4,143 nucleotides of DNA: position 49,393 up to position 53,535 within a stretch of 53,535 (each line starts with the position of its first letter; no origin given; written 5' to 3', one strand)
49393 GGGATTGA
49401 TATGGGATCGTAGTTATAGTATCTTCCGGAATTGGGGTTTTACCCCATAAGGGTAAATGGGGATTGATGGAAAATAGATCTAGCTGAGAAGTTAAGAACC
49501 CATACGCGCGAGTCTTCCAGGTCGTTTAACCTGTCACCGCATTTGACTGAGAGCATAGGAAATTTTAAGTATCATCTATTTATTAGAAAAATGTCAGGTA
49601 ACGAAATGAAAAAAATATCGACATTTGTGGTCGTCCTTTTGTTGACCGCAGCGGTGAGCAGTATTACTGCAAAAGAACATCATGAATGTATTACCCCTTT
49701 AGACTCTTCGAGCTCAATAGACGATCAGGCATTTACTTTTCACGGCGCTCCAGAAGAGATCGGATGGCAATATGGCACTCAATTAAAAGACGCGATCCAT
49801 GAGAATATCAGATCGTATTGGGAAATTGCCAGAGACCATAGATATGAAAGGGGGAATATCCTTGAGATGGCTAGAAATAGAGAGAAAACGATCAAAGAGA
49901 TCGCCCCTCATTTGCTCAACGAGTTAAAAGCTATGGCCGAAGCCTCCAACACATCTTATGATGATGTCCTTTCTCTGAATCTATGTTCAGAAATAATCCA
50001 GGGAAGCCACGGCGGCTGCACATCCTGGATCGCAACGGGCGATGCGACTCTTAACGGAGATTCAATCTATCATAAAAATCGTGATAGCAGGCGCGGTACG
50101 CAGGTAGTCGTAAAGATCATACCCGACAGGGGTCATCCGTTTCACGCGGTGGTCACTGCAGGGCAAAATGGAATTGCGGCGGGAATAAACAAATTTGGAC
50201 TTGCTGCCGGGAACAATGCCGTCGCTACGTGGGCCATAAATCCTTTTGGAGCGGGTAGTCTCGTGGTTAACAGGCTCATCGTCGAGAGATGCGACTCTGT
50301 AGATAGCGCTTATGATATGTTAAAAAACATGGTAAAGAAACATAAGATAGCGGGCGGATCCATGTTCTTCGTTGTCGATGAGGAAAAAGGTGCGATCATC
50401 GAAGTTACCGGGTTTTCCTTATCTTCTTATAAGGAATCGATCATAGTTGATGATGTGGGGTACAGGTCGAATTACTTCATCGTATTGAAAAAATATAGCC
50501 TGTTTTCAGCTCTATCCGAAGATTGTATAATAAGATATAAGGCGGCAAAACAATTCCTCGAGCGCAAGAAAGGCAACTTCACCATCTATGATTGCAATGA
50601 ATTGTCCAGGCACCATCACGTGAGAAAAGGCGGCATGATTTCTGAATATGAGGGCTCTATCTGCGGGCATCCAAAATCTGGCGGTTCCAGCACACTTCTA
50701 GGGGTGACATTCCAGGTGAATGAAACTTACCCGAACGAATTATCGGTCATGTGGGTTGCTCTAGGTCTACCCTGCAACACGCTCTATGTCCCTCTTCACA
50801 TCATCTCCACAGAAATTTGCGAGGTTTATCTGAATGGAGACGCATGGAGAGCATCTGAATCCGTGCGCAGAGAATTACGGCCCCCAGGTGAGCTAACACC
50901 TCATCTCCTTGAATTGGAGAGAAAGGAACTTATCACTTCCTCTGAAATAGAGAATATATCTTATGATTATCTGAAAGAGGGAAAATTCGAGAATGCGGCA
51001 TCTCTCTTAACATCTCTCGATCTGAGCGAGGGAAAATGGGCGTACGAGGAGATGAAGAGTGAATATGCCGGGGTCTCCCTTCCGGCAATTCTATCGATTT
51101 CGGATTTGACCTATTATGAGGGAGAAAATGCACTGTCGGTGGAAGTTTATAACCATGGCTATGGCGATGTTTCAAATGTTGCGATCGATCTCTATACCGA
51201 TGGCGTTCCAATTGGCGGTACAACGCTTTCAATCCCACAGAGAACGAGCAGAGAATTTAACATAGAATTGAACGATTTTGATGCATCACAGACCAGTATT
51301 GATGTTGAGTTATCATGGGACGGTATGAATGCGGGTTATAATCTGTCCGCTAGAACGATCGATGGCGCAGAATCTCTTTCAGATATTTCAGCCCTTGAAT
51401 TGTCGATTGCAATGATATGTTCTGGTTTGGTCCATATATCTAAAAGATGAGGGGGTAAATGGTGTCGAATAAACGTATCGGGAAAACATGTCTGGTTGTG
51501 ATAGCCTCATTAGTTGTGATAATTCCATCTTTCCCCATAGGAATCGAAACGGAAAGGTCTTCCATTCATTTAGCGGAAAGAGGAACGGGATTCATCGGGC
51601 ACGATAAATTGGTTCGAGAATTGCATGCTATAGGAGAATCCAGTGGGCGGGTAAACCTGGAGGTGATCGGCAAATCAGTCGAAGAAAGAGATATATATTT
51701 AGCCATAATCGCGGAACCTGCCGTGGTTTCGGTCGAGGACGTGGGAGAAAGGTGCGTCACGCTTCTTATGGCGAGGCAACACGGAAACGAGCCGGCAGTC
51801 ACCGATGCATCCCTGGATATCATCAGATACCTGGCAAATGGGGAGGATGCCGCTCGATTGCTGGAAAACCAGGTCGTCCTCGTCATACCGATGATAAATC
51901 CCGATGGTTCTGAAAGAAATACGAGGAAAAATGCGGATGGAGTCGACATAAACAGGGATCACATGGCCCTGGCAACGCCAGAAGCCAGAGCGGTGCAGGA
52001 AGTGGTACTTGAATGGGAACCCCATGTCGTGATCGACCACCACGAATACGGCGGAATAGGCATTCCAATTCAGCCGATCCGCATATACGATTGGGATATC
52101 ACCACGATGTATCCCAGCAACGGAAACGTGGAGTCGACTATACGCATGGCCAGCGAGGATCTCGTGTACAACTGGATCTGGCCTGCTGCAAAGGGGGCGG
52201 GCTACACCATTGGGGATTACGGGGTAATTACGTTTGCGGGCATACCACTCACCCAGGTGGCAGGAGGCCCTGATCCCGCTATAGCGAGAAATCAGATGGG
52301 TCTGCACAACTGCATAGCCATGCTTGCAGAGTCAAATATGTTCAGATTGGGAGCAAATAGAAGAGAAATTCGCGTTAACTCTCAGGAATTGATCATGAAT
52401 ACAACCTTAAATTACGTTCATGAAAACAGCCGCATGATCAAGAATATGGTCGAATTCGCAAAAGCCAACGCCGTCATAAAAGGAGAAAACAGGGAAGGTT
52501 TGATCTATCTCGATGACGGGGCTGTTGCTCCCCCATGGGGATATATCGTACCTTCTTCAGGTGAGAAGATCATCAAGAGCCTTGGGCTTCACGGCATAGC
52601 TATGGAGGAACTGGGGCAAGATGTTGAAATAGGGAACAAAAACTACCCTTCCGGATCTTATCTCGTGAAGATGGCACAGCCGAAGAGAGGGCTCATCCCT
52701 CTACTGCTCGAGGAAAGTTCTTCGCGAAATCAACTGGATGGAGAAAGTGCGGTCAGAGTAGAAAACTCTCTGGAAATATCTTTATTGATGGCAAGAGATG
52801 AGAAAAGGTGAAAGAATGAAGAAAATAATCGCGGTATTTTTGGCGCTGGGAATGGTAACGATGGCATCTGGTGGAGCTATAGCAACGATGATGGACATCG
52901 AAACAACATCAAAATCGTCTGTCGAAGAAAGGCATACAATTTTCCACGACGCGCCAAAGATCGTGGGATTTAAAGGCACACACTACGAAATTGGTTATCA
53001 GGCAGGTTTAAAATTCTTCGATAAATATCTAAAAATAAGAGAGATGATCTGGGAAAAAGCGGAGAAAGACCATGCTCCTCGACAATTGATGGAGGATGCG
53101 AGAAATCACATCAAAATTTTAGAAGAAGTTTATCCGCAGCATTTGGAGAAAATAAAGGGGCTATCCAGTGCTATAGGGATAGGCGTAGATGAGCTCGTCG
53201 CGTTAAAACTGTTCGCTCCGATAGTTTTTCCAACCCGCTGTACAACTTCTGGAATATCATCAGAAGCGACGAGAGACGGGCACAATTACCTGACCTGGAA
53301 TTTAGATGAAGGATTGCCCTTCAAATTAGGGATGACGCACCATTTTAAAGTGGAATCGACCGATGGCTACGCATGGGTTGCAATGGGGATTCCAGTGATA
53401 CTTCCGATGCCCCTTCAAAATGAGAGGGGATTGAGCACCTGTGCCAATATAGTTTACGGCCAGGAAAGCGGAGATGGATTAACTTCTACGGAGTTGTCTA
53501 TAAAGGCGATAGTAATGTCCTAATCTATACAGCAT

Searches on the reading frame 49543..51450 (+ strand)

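Call 34: search_protein_families(library=ncbifam, proteins=[window:49543-51450:+], max_evalue=1e-8)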
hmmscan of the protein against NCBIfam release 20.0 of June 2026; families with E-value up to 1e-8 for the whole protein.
window:49543-51450:+ (635 aa): 1 family
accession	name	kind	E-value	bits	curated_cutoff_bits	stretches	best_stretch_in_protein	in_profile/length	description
NF040521.1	C45_proenzyme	subfamily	2.1e-38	132.4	85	1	68-394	2-310/313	C45 family autoproteolytic acyltransferase/hydrolase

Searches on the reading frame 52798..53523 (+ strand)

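Call 34: search_protein_families(library=ncbifam, proteins=[window:52798-53523:+], max_evalue=1e-8)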
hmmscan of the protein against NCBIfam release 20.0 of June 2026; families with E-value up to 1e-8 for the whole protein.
window:52798-53523:+ (241 aa): 1 family
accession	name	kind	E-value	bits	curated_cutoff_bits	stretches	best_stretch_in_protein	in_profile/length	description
NF040521.1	C45_proenzyme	subfamily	6e-20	71.8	85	1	59-227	1-170/313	C45 family autoproteolytic acyltransferase/hydrolase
